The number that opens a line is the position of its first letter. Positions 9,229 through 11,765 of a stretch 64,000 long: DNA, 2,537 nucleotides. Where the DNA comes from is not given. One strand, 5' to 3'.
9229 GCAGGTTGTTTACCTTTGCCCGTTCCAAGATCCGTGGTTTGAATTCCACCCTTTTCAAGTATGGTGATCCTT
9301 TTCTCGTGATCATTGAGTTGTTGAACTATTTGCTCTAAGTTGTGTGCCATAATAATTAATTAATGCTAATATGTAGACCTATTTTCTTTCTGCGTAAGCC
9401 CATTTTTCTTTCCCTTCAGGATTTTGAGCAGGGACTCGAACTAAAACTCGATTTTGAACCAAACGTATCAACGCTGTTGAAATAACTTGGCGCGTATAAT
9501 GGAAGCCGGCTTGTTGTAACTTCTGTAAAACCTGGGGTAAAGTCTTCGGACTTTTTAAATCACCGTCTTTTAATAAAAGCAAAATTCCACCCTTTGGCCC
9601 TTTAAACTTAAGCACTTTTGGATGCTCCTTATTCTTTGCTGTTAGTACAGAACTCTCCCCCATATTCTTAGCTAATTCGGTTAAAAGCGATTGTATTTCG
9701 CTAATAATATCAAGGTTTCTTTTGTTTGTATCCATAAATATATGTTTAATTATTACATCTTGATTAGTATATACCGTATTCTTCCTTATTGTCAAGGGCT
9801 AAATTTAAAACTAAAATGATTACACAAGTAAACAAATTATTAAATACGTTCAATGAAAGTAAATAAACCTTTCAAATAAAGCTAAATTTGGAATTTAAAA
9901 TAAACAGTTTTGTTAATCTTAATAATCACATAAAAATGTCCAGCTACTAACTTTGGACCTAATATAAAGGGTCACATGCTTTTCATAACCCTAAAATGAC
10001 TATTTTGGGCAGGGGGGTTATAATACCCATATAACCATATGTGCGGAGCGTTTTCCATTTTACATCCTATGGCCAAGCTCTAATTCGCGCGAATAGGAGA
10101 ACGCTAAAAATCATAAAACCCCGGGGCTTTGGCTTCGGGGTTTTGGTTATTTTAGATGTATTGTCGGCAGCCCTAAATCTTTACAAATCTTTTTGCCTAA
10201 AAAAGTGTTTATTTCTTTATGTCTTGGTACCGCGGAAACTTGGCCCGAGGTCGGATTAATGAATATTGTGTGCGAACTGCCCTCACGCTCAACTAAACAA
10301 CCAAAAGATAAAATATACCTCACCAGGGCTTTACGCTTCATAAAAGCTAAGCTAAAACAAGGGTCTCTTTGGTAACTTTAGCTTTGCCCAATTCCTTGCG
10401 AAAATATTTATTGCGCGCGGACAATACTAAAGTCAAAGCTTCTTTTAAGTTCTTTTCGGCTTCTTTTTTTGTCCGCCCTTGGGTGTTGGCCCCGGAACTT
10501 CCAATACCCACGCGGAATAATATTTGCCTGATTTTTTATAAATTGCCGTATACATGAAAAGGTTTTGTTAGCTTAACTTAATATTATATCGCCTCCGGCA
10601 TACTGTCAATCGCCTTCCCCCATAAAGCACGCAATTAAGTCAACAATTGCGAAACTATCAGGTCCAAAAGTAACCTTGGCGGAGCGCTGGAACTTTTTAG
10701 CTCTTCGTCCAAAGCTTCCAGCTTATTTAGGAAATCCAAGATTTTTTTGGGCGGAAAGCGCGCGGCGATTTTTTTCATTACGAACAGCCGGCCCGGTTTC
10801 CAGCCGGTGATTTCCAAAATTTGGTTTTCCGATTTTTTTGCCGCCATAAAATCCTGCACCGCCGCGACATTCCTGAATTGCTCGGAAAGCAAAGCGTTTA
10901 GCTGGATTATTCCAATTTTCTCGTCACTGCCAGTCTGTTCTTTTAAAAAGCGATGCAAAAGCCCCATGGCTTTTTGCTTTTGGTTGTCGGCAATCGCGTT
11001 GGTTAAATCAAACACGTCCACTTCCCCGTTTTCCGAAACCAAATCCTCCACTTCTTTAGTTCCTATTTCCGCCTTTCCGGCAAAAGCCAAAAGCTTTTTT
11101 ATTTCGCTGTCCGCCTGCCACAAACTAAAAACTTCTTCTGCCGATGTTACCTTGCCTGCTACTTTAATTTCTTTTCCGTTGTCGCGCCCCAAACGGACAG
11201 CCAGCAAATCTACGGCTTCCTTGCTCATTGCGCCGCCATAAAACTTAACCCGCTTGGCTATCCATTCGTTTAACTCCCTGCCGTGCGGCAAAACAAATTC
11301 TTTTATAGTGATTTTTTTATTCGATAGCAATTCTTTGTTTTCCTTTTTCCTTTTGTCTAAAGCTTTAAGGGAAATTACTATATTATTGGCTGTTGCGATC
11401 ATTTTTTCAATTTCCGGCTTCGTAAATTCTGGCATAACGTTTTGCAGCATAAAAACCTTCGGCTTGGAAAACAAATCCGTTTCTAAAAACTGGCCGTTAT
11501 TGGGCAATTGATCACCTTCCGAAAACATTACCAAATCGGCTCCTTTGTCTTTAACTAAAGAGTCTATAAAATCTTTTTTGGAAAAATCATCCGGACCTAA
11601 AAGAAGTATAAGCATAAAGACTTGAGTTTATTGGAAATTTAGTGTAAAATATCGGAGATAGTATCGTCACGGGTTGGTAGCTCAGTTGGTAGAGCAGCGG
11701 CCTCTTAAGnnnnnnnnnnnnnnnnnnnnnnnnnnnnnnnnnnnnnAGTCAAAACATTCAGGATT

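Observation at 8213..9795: Low-GC three-gene islet with a HEPN-motif protein and two small winged-helix proteins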

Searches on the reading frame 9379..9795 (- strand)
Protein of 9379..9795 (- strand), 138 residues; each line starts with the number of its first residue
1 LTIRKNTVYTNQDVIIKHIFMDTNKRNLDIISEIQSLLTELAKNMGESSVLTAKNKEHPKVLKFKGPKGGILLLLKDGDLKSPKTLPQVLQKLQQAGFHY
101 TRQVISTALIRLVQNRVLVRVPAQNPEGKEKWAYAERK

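Call 3: search_protein_families(library=pfam, proteins=[window:9379-9795:-], max_evalue=1)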
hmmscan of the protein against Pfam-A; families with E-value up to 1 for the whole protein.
window:9379-9795:- (138 aa): 4 families
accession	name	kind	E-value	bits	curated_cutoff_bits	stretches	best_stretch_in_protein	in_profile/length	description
PF11848.13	DUF3368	-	0.00016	22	27.3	1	71-111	8-45/46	Domain of unknown function (DUF3368)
PF01991.23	vATP-synt_E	-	0.0097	15.8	24.2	1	21-96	117-189/199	ATP synthase (E/31 kDa) subunit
PF00392.27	GntR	-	0.089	12.9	27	1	75-122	13-58/64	Bacterial regulatory proteins, gntR family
PF19570.5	DUF6088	-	0.17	12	25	0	19-63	121-165/172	Family of unknown function (DUF6088)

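Call 4: search_protein_families(library=padloc, proteins=[window:9379-9795:-], max_evalue=1)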
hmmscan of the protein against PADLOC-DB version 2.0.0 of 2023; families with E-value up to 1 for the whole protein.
window:9379-9795:- (138 aa): 1 family
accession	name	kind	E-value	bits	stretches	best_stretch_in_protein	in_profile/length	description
PDLC01130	Cas6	-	0.031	11.7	1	38-130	184-278/303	Cas6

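Call 5: search_protein_families(library=ncbifam, proteins=[window:9379-9795:-], max_evalue=1)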
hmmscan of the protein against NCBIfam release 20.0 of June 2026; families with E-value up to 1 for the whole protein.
window:9379-9795:- (138 aa): 0 families

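Call 6: search_protein_families(library=phrogs, proteins=[window:9379-9795:-], max_evalue=1)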
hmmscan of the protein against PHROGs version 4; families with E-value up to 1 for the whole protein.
window:9379-9795:- (138 aa): 3 families
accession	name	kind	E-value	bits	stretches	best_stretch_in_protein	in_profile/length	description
phrog_11442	-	unknown function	0.0019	19.3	1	14-56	20-62/64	-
phrog_15507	-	unknown function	0.013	16.7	1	11-80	7-77/114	-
phrog_30099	-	unknown function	0.085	13.6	1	5-52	100-147/216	-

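Call 77: find_homologous_proteins(query=window:9379-9735:-)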
Query window:9379-9735:- (118 aa): 2 proteins with E <= 0.001 among 12 candidates.
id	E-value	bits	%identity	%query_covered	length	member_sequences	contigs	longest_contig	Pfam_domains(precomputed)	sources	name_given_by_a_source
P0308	2.9e-69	248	100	100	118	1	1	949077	-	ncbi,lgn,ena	-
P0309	7.6e-20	89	51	93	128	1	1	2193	-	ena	-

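Call 78: find_encoding_contigs(protein=P0309, flank=3000, max_places=2)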
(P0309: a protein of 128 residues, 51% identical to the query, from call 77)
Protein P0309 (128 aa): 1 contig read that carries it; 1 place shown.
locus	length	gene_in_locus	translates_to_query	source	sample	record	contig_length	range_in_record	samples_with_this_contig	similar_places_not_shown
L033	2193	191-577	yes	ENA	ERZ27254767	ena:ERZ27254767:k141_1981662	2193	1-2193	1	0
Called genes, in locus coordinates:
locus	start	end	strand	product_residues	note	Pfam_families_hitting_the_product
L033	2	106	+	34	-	?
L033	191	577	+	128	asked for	-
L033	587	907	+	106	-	-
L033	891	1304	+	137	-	-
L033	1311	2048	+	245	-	-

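Call 90: search_protein_families(library=pfam, proteins=[L033:587-907:+, L033:891-1304:+], max_evalue=0.1)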
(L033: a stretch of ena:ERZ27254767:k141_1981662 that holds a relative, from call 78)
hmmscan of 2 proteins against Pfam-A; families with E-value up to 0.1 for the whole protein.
L033:587-907:+ (106 aa): 0 families

L033:891-1304:+ (137 aa): 0 families

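Call 93: search_solved_structures(query=A5, max_evalue=10, show_alignments=2)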
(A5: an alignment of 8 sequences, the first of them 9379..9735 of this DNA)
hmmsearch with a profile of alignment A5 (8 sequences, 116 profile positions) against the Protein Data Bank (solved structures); distinct sequences matched with E-value up to 10: 9.
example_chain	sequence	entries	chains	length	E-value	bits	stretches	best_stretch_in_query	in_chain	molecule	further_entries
6pt7_A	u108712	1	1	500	0.07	16.7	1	23-80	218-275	Catalase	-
8pqm_A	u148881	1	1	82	0.13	15.8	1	32-105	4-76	FadR family transcriptional regulator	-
5k5o_A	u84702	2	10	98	0.15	15.6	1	35-84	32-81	AspA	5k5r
4rs8_A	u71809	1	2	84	0.16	15.6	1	35-82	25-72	AspA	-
5k1y_C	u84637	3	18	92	0.18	15.4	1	35-83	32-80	AspA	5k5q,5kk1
1p6r_A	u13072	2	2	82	0.56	13.8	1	64-99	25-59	Penicillinase repressor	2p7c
2fu2_A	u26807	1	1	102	1.1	12.8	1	49-87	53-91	Hypothetical protein SPy2152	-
7n6g_1P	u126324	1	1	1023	1.7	12.2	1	49-99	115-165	HTH_9 domain-containing protein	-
7udj_H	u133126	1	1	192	2.3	11.8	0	8-55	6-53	De novo designed helical repeat protein RPB_PEW3_R4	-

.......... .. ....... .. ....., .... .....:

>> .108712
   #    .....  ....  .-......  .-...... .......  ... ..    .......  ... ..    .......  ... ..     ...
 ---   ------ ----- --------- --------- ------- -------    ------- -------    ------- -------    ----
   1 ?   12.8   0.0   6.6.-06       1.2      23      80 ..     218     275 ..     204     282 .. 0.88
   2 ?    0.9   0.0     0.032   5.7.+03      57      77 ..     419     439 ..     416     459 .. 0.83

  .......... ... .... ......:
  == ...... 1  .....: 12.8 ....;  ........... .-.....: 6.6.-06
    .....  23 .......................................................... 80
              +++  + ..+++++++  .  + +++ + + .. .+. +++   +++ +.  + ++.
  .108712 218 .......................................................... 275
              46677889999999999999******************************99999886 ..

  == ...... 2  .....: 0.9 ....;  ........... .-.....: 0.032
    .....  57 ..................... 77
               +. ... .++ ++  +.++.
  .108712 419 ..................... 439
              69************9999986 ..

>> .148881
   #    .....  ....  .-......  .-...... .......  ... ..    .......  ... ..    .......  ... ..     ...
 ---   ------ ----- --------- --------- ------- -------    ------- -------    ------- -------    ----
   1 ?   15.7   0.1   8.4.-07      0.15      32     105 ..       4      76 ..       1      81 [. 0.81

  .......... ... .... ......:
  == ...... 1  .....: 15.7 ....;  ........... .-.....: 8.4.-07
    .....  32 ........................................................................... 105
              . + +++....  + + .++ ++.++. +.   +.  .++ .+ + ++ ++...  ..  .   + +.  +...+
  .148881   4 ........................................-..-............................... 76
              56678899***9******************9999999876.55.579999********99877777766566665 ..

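Call 94: search_protein_families(library=pfam, alignment_id=A5, max_evalue=1)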
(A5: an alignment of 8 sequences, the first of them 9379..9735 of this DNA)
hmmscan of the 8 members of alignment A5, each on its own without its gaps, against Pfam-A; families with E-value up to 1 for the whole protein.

A. member 1, window:9379-9735:- (118 aa): 3 families
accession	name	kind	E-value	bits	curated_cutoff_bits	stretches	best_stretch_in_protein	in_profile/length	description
PF11848.13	DUF3368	-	0.0001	22.5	27.3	1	51-91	8-45/46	Domain of unknown function (DUF3368)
PF01991.23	vATP-synt_E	-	0.013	15.4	24.2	1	4-76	120-189/199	ATP synthase (E/31 kDa) subunit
PF00392.27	GntR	-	0.066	13.3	27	1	55-102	13-58/64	Bacterial regulatory proteins, gntR family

B. families by the number of members that match (of 8 scanned): 13 families
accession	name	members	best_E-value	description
PF03965.22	Penicillinase_R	2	0.0024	Penicillinase repressor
PF11848.13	DUF3368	1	0.0001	Domain of unknown function (DUF3368)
PF07574.19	SMC_Nse1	1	0.0022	Nse1 non-SMC component of SMC5-6 complex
PF21933.2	MCM5_C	1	0.008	MCM5, C-terminal domain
PF01991.23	vATP-synt_E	1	0.013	ATP synthase (E/31 kDa) subunit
PF19225.6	Spo16_N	1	0.046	Spo16 protein, N-terminal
PF24476.1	DUF7580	1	0.049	Domain of unknown function (DUF7580)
PF06419.17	COG6_N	1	0.054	Conserved oligomeric complex COG6, N-terminal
PF00392.27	GntR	1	0.066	Bacterial regulatory proteins, gntR family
PF05430.17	Methyltransf_30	1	0.074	S-adenosyl-L-methionine-dependent methyltransferase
PF04965.19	GPW_gp25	1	0.13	Baseplate wedge protein gp25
PF19050.5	PhoD_2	1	0.15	PhoD related phosphatase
PF20990.2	DUF2207_C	1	0.59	Predicted membrane protein (DUF2207) C-terminal domain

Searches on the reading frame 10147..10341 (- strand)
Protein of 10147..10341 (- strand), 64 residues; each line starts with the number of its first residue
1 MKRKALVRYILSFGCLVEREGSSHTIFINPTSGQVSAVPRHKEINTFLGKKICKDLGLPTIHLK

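Call 3: search_protein_families(library=pfam, proteins=[window:10147-10341:-], max_evalue=1)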
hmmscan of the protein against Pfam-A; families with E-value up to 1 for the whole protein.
window:10147-10341:- (64 aa): 1 family
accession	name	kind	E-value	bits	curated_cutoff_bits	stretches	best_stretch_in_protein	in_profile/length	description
PF07927.17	HicA_toxin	-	1.9e-09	38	27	1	4-58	2-58/58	HicA toxin of bacterial toxin-antitoxin,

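Call 4: search_protein_families(library=padloc, proteins=[window:10147-10341:-], max_evalue=1)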
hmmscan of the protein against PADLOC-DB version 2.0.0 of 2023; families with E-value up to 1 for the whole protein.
window:10147-10341:- (64 aa): 0 families

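Call 5: search_protein_families(library=ncbifam, proteins=[window:10147-10341:-], max_evalue=1)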
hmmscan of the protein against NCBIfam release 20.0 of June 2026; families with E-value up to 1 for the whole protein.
window:10147-10341:- (64 aa): 0 families

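Call 6: search_protein_families(library=phrogs, proteins=[window:10147-10341:-], max_evalue=1)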
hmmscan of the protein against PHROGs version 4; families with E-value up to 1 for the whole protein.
window:10147-10341:- (64 aa): 1 family
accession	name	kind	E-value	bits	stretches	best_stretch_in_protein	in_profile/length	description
phrog_353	-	moron, auxiliary metabolic gene and host takeover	2.6e-13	50.8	1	1-60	5-67/73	toxin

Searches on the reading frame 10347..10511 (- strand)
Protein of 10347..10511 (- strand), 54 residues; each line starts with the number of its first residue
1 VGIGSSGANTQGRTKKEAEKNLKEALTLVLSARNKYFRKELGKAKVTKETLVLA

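Call 3: search_protein_families(library=pfam, proteins=[window:10347-10511:-], max_evalue=1)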
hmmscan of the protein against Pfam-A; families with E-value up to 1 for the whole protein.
window:10347-10511:- (54 aa): 1 family
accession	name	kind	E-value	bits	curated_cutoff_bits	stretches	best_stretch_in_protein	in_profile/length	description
PF24113.1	DUF7387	-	0.015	16.1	27.9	1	6-32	31-57/85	Family of unknown function (DUF7387)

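Call 4: search_protein_families(library=padloc, proteins=[window:10347-10511:-], max_evalue=1)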
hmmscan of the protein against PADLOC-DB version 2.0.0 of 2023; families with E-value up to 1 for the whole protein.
window:10347-10511:- (54 aa): 0 families

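Call 5: search_protein_families(library=ncbifam, proteins=[window:10347-10511:-], max_evalue=1)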
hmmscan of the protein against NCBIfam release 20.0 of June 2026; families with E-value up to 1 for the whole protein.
window:10347-10511:- (54 aa): 0 families

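Call 6: search_protein_families(library=phrogs, proteins=[window:10347-10511:-], max_evalue=1)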
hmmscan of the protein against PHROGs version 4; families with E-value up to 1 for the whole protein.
window:10347-10511:- (54 aa): 1 family
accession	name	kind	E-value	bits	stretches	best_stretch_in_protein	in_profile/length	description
phrog_497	-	moron, auxiliary metabolic gene and host takeover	0.081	13.3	1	7-31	34-58/342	toxin-antitoxin system HicB-like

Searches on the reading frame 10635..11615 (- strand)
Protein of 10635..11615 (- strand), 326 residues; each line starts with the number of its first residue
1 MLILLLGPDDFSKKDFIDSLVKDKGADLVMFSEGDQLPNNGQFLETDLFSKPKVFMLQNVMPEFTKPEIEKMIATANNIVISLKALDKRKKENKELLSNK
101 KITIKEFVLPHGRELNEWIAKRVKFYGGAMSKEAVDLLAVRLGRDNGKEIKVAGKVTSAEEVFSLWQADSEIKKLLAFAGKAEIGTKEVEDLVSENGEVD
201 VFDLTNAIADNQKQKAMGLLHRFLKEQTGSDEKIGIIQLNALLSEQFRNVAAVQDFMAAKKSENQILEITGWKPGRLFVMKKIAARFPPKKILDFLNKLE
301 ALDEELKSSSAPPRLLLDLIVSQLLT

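Call 3: search_protein_families(library=pfam, proteins=[window:10635-11615:-], max_evalue=1)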
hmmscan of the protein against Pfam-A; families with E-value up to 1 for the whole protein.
window:10635-11615:- (326 aa): 1 family
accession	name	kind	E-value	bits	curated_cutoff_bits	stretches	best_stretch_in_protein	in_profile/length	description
PF21694.2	DNA_pol3_delta_C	-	4.7e-18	65.8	27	1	199-323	2-120/121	DNA polymerase III delta subunit, C-terminal domain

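Call 84: find_related_loci(query=window:10635-11615:-, collection=metagenome_contigs, flank=6000)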
Query window:10635-11615:- (326 aa) in metagenome_contigs; peptide patterns used: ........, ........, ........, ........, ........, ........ (x = any residue, [..] = any of these).
231 stretches matched a pattern; 4 encode a relative of the query (tblastn E <= 1e-3); 4 distinct loci.
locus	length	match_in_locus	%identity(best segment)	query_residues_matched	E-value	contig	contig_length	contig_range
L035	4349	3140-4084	80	1-315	3e-175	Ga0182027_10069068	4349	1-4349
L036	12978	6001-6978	77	1-326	2e-169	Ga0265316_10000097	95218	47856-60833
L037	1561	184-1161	76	1-326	4e-178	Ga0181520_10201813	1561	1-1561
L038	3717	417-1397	62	1-326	7e-131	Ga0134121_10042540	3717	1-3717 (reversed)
